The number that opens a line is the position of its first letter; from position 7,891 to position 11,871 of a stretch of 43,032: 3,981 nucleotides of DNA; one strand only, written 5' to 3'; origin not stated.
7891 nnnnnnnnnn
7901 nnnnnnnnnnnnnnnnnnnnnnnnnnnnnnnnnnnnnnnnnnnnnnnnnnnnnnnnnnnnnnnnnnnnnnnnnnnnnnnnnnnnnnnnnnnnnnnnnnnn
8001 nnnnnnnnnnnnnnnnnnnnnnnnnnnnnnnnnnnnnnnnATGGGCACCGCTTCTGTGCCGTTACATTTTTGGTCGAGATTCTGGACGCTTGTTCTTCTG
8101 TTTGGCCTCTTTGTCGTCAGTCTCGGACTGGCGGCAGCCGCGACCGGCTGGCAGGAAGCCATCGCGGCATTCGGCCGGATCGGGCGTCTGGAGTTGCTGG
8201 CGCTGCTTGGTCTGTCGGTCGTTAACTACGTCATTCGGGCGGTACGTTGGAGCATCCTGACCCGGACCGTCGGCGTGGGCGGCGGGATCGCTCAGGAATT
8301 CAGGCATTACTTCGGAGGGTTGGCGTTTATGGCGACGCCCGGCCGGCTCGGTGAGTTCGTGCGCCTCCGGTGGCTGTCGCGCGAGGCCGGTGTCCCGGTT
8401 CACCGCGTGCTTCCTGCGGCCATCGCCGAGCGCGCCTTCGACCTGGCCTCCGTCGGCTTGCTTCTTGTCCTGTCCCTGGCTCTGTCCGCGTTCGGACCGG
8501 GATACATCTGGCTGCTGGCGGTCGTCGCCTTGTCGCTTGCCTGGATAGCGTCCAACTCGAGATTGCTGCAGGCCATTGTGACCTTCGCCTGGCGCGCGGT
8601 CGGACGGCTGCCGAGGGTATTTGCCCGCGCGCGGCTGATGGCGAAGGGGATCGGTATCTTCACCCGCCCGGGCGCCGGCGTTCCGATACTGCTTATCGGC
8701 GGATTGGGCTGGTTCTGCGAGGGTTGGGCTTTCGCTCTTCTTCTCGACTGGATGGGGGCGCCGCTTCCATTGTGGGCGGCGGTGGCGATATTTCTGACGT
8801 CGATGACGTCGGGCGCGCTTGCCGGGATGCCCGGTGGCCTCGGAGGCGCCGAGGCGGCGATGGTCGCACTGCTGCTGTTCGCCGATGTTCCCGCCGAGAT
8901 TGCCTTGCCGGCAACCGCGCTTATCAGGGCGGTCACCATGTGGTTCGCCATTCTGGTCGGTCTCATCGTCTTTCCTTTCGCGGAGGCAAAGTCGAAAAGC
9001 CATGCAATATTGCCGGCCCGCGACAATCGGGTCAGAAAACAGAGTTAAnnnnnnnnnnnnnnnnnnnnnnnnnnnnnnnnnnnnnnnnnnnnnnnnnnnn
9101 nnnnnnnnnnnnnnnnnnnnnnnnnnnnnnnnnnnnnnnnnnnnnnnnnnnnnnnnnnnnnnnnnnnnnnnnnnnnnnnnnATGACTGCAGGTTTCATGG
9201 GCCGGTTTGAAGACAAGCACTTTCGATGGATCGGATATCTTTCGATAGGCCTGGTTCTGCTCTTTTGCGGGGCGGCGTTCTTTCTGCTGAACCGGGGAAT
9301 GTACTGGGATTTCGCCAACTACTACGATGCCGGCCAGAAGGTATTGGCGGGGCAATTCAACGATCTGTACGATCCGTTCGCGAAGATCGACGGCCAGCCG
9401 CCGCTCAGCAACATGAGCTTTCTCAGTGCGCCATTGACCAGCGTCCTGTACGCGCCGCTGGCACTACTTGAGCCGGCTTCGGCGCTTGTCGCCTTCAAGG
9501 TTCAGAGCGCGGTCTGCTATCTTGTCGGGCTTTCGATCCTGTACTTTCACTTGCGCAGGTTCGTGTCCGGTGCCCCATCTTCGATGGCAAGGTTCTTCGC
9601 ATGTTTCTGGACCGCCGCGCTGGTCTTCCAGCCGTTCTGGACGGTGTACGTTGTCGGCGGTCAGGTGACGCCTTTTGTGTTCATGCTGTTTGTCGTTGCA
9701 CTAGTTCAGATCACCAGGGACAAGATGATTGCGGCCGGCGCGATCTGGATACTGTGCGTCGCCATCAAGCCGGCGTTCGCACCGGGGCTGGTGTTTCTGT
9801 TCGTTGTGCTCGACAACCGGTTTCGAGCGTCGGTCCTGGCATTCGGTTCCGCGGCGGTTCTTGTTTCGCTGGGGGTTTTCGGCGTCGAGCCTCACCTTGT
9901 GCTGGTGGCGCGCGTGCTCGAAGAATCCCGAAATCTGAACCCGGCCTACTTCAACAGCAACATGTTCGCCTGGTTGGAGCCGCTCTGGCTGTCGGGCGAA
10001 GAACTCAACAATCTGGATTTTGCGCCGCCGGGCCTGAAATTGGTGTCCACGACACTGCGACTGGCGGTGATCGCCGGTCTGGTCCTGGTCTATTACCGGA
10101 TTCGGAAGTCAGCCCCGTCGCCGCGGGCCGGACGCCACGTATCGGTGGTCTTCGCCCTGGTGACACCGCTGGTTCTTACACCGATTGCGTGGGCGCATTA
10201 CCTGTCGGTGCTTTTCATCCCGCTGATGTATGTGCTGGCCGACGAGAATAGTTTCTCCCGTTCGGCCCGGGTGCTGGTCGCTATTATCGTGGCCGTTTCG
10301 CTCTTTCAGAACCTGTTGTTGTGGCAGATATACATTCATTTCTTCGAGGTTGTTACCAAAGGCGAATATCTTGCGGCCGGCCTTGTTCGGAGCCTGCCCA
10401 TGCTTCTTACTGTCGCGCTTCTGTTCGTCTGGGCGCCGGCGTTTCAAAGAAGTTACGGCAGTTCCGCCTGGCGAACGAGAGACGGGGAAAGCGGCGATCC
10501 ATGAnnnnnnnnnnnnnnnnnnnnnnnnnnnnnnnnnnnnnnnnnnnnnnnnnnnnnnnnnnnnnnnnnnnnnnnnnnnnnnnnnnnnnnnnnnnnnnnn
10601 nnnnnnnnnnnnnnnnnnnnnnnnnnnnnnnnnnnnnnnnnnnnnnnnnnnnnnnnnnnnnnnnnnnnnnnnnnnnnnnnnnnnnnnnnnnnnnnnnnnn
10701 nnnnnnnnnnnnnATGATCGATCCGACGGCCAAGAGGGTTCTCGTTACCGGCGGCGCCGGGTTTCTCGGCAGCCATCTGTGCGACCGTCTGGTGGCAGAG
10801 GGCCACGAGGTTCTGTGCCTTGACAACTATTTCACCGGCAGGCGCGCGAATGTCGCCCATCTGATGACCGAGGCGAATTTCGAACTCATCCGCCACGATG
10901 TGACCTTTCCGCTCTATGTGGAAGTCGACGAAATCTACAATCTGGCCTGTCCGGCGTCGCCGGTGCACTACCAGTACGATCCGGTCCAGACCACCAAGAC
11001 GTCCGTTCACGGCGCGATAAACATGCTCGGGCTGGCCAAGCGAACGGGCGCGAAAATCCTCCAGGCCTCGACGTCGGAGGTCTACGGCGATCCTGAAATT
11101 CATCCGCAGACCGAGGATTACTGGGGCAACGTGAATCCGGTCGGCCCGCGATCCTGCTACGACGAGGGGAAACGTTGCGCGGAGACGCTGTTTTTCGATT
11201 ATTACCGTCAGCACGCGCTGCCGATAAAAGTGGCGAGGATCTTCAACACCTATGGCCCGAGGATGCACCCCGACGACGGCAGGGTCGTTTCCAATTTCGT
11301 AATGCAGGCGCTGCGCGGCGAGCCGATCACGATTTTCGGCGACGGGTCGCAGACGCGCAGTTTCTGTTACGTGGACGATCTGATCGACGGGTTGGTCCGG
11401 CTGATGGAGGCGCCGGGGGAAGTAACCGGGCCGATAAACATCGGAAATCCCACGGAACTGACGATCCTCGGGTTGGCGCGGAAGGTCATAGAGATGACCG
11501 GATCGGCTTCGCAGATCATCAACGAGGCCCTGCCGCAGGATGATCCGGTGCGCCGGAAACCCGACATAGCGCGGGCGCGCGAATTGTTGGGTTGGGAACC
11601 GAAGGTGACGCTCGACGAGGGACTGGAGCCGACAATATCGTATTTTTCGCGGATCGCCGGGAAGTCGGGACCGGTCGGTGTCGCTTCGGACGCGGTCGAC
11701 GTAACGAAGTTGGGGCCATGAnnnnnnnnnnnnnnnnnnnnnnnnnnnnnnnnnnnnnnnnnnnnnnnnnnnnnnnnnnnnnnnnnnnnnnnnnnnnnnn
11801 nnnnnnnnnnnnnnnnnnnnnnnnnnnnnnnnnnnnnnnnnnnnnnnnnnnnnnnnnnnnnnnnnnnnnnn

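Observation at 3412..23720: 20-kb glycan locus organised around lipid-linked sugar donors (polyprenyl-P GT2, flippase-like proteins, GT-C-like transferases) rather than a classical Wzy/ABC O-antigen design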

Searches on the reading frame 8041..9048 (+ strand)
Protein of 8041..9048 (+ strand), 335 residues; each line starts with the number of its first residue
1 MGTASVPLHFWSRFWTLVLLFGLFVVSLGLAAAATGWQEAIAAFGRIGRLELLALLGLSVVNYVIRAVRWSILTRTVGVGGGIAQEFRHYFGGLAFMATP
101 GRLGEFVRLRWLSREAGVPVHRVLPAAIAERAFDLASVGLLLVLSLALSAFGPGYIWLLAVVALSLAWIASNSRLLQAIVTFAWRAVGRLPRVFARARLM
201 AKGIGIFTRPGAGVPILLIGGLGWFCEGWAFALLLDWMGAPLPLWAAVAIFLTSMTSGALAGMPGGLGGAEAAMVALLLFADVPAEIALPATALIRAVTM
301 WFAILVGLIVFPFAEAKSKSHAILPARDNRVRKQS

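Call 5: search_protein_families(library=pfam, proteins=[window:8041-9048:+], max_evalue=0.01)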
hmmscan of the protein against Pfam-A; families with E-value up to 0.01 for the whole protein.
window:8041-9048:+ (335 aa): 1 family
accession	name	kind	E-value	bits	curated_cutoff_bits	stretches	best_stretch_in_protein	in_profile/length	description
PF03706.18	LPG_synthase_TM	-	3.6e-35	122.3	33.4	1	24-307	6-302/302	Lysylphosphatidylglycerol synthase TM region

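Call 7: search_protein_families(library=ncbifam, proteins=[window:8041-9048:+], max_evalue=0.001)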
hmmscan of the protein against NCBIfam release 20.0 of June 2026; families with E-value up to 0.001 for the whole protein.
window:8041-9048:+ (335 aa): 2 families
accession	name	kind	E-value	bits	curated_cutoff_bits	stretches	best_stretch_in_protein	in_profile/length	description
TIGR00374.1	TIGR00374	subfamily_domain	1e-20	74.4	43.2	1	33-320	13-319/323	flippase-like domain-containing protein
NF033480.1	bifunc_MprF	equivalog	2.3e-07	29.5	600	1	16-321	8-304/841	bifunctional lysylphosphatidylglycerol flippase/synthetase MprF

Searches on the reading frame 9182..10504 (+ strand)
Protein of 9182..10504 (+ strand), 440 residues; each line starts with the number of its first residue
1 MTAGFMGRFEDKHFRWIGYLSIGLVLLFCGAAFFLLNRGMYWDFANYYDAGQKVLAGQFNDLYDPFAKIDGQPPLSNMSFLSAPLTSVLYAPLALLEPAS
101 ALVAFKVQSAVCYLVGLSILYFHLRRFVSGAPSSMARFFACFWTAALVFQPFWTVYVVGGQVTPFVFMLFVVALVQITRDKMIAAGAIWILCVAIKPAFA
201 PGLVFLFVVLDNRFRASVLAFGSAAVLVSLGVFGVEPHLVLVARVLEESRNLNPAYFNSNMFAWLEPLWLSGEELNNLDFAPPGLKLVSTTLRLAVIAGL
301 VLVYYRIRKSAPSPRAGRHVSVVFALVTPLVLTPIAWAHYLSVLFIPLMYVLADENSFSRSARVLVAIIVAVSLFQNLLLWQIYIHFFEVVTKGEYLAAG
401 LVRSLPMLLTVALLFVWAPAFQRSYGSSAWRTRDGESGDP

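Call 5: search_protein_families(library=pfam, proteins=[window:9182-10504:+], max_evalue=0.01)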
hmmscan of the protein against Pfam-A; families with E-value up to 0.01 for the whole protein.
window:9182-10504:+ (440 aa): 1 family
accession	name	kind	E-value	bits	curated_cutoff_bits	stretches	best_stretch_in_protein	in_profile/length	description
PF09594.16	GT87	-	4.1e-09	37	25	1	83-329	4-233/237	Glycosyltransferase family 87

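Call 7: search_protein_families(library=ncbifam, proteins=[window:9182-10504:+], max_evalue=0.001)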
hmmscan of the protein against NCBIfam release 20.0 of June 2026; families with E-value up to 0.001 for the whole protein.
window:9182-10504:+ (440 aa): 4 families
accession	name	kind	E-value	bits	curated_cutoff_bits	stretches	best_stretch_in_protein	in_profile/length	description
NF033409.0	poly_MCR3_broad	equivalog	3.4e-06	25.9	1075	1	364-423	5-64/535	MCR-3-related phosphoethanolamine--lipid A transferase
NF033862.2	polymyxin_MCR10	exception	5.6e-05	22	1250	1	363-420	8-65/539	MCR-10 family phosphoethanolamine--lipid A transferase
NF053859.1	polymyxin_MCR13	exception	0.00017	20.5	1250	1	365-421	9-66/541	MCR-13 family phosphoethanolamine--lipid A transferase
NF033408.5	polymyxin_MCR3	exception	0.00022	19.9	1225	1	366-420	10-65/540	MCR-3 family phosphoethanolamine--lipid A transferase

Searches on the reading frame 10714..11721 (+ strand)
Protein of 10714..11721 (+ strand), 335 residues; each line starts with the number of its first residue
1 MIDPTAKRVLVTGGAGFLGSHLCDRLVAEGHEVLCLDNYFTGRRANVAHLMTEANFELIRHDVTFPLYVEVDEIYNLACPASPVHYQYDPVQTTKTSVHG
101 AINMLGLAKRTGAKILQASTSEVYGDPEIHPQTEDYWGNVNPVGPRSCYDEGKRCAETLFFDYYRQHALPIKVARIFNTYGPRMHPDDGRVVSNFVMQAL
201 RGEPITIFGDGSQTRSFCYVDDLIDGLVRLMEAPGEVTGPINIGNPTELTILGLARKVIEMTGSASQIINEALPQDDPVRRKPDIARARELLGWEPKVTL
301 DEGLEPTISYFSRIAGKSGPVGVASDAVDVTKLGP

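Call 5: search_protein_families(library=pfam, proteins=[window:10714-11721:+], max_evalue=0.01)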
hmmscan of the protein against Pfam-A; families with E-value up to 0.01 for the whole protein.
window:10714-11721:+ (335 aa): 7 families
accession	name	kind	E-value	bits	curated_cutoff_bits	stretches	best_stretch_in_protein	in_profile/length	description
PF01370.27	Epimerase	-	8.6e-52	176.4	20.9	1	9-244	1-240/240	NAD dependent epimerase/dehydratase family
PF16363.11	GDP_Man_Dehyd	-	2.3e-51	175.7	27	1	10-305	1-330/332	GDP-mannose 4,6 dehydratase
PF04321.23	RmlD_sub_bind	-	3.4e-10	39.9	27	1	8-270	2-239/287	RmlD substrate binding domain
PF07993.18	NAD_binding_4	-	1.1e-08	35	20.1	1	68-194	86-219/258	Male sterility protein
PF01073.25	3Beta_HSD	-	2.2e-07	30.7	22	1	10-161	1-158/280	3-beta hydroxysteroid dehydrogenase/isomerase family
PF02719.21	Polysacc_synt_2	-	1.3e-05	25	20.2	0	9-36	1-28/293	Polysaccharide biosynthesis protein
PF00106.31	adh_short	-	0.00062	19.7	26.6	1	7-64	1-59/195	short chain dehydrogenase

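Call 7: search_protein_families(library=ncbifam, proteins=[window:10714-11721:+], max_evalue=0.001)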
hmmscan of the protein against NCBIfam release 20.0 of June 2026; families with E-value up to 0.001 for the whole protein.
window:10714-11721:+ (335 aa): 26 families (the best 25 are shown)
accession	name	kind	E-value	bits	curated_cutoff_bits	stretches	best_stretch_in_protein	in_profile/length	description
TIGR04180.1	EDH_00030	hypoth_equivalog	8e-40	136.8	475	1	9-298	1-296/297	NAD-dependent 4,6-dehydratase LegB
TIGR01181.1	dTDP_gluc_dehyt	equivalog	4.6e-38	131.1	365.1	1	8-312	1-312/321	dTDP-glucose 4,6-dehydratase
NF008872.0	PRK11908.1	equivalog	1.2e-29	103.5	294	1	7-312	2-336/349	bifunctional UDP-4-keto-pentose/UDP-xylose synthase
NF005998.1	PRK08125.1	equivalog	3.9e-27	94.9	777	1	6-311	315-649/649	bifunctional UDP-4-amino-4-deoxy-L-arabinose formyltransferase/UDP-glucuronic acid oxidase ArnA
TIGR01179.1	galE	equivalog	2.5e-26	92.3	262.3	1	8-307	1-321/332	UDP-glucose 4-epimerase GalE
NF007582.0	PRK10217.1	equivalog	9.8e-23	80.8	698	1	103-262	117-270/355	dTDP-glucose 4,6-dehydratase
NF011728.1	PRK15181.1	equivalog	2e-22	79.7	760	1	6-311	15-337/348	Vi polysaccharide biosynthesis UDP-N-acetylglucosaminuronic acid C-4 epimerase TviC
NF007490.0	PRK10084.1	subfamily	3.7e-18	65.6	649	1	8-311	2-334/361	dTDP-glucose 4,6-dehydratase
NF047922.1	GDPFucSynFcl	equivalog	7.5e-18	65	500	1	6-311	2-301/308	GDP-L-fucose synthase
TIGR02197.1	heptose_epim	equivalog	4.1e-17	62.3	274.6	1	9-305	1-307/316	ADP-glyceromanno-heptose 6-epimerase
NF007956.0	PRK10675.1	subfamily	4.6e-13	49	394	1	8-312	2-330/338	UDP-glucose 4-epimerase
NF041015.1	UDPsulfquin_syn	equivalog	1.5e-12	47.2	575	2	189-236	236-283/384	UDP-sulfoquinovose synthase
NF047837.1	UDPAcbARedWbcJ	equivalog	2.1e-11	43.3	500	1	148-273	102-226/372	UDP-2-acetamido-2,6-beta-L-arabino-hexul-4-ose reductase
TIGR02622.1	CDP_4_6_dhtase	equivalog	1e-10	41.3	278.45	1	6-313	4-332/352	CDP-glucose 4,6-dehydratase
TIGR01777.1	yfcH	hypoth_equivalog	4.1e-09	36.4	207.35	0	9-38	1-30/292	TIGR01777 family oxidoreductase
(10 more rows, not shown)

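Call 41: search_solved_structures(query=window:10714-11721:+, max_evalue=1e-20)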
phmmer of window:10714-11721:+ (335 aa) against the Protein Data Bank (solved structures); distinct sequences matched with E-value up to 1e-20: 53.
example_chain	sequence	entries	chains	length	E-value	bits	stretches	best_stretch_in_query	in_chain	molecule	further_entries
2b69_A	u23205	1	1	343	1e-131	442.6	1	5-313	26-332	UDP-glucuronate decarboxylase 1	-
4gll_A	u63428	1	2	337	1.1e-131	442.6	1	5-313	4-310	UDP-glucuronic acid decarboxylase 1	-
4m55_A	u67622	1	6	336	6.8e-131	440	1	6-313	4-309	UDP-glucuronic acid decarboxylase 1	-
4lk3_A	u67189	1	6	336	9.3e-131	439.5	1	6-313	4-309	UDP-glucuronic acid decarboxylase 1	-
8vr2_A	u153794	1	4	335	7.3e-42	147.3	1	1-312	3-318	NAD-dependent epimerase/dehydratase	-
4zrm_A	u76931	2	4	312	3.9e-40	141.5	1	8-313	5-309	UDP-glucose 4-epimerase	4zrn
7ys8_A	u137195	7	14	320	3.7e-39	138.4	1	8-312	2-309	UDP-glucose 4-epimerase | UDP-glucose 4-epimerase along with EC 5.1.3.2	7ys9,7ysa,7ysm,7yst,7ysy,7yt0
6wjb_A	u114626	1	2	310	1e-38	136.9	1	5-306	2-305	NAD-dependent epimerase/dehydratase family protein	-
6wj9_A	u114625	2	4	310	4.2e-38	134.9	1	5-306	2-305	NAD-dependent epimerase/dehydratase family protein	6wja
6zl6_A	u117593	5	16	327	3.5e-37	131.9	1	8-314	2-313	Epimerase domain-containing protein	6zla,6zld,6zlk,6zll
6zlj_A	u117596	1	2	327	1.1e-36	130.2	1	8-314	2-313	Epimerase domain-containing protein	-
6bwl_A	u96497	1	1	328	1.1e-33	120.4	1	8-310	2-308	Pal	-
8rdg_A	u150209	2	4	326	1.8e-31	113.1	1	8-260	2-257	SDR family NAD(P)-dependent oxidoreductase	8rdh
8rdi_A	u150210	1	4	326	6.3e-31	111.3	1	8-260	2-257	SDR family NAD(P)-dependent oxidoreductase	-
3icp_A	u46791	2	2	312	2.8e-30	109.1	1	8-308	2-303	NAD-dependent epimerase/dehydratase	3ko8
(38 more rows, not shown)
